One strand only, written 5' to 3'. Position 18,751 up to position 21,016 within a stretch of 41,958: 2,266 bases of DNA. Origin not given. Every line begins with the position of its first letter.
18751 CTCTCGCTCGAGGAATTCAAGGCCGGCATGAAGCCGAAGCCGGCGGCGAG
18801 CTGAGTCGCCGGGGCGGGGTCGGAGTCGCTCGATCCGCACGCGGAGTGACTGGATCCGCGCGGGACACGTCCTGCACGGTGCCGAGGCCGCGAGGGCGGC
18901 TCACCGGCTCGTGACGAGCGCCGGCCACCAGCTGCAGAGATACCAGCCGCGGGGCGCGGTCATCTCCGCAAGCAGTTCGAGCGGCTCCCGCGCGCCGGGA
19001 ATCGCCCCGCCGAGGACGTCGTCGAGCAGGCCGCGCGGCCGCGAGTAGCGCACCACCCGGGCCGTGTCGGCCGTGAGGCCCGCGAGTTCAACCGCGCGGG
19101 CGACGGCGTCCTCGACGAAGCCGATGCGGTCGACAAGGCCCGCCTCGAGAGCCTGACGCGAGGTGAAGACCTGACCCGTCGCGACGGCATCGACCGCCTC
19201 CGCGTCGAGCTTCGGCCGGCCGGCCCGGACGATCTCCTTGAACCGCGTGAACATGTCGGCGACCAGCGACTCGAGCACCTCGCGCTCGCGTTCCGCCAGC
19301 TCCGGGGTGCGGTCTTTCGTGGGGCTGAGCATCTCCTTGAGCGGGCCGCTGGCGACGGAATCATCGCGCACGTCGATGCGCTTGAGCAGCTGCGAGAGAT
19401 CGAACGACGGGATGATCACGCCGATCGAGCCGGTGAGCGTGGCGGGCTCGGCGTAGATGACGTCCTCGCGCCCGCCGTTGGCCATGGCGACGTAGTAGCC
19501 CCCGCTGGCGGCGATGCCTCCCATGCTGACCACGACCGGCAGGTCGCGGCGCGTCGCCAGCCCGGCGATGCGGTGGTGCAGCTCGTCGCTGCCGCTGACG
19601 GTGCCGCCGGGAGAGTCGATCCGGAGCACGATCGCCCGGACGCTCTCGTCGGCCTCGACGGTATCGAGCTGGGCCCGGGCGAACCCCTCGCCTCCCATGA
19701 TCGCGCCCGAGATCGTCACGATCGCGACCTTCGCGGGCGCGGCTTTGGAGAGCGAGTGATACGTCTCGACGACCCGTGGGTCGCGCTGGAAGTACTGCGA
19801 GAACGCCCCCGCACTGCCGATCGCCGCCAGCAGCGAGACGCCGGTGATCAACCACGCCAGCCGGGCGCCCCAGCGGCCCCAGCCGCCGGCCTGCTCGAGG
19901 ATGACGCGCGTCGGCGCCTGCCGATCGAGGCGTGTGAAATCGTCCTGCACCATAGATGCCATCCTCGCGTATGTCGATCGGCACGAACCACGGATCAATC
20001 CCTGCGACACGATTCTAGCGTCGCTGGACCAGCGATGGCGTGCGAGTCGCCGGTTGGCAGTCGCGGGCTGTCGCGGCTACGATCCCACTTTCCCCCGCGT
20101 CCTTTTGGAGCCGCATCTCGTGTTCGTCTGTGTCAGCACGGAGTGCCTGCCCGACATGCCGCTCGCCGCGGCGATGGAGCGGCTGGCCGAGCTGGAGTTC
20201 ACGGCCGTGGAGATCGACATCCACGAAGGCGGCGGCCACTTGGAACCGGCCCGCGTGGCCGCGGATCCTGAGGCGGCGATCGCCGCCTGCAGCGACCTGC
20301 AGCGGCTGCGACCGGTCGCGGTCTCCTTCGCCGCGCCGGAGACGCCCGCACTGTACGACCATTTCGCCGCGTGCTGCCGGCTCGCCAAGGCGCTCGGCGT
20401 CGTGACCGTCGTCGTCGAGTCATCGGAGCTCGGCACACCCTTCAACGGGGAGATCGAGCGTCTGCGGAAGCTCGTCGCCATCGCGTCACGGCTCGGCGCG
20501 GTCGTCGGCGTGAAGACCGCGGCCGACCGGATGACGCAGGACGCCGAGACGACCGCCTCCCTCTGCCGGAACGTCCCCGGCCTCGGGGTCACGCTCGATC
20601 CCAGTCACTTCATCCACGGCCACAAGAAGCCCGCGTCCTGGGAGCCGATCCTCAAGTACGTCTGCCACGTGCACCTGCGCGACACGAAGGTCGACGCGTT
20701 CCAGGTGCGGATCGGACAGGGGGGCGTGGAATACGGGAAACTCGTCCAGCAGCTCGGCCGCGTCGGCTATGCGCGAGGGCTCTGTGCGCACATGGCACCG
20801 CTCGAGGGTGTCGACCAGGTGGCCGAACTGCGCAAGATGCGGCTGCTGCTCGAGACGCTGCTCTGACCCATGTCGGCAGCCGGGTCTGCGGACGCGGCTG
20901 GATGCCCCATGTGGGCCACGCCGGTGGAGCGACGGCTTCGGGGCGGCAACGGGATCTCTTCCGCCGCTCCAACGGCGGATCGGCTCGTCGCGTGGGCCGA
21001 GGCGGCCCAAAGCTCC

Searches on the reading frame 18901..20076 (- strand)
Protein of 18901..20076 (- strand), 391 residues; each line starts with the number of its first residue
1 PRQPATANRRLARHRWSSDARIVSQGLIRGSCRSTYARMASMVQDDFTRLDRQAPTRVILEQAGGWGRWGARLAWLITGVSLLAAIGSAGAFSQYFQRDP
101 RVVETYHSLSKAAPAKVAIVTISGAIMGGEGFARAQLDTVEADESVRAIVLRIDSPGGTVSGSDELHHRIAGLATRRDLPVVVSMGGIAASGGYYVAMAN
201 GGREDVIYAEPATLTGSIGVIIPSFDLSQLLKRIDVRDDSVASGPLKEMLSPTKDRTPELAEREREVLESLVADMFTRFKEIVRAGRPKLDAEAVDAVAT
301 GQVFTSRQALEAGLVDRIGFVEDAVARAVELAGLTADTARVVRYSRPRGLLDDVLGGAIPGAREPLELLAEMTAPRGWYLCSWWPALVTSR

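Call 11: search_protein_families(library=pfam, proteins=[window:18901-20076:-], max_evalue=0.001)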
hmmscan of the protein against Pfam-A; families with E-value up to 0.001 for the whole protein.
window:18901-20076:- (391 aa): 3 families
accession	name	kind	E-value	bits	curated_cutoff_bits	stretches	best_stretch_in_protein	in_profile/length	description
PF01343.23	Peptidase_S49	-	2.4e-37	128.7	24.9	1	177-334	5-153/154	Peptidase family S49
PF00574.28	CLP_protease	-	0.00014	22.3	20.2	0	135-199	35-95/182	Clp protease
PF25145.1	NfeD1b_N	-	0.00021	21.3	40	1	143-221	28-98/189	NfeD1b, N-terminal domain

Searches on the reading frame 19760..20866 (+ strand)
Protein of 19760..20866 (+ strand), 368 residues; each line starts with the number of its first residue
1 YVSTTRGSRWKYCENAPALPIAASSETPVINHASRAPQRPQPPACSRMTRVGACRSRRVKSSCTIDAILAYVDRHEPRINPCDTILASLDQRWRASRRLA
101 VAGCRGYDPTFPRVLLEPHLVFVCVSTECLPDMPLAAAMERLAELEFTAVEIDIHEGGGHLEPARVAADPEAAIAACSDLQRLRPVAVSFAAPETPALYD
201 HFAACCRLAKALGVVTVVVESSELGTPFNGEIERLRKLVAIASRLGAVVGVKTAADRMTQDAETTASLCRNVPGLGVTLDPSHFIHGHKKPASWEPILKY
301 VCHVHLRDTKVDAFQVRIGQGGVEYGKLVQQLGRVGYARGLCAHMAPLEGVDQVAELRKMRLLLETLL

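Call 11: search_protein_families(library=pfam, proteins=[window:19760-20866:+], max_evalue=0.001)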
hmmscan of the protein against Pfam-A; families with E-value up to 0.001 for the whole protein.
window:19760-20866:+ (368 aa): 1 family
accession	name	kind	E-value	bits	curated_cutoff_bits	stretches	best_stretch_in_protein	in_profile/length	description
PF01261.30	AP_endonuc_2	-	1.9e-14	54.4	31.1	1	140-338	2-222/249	Xylose isomerase-like TIM barrel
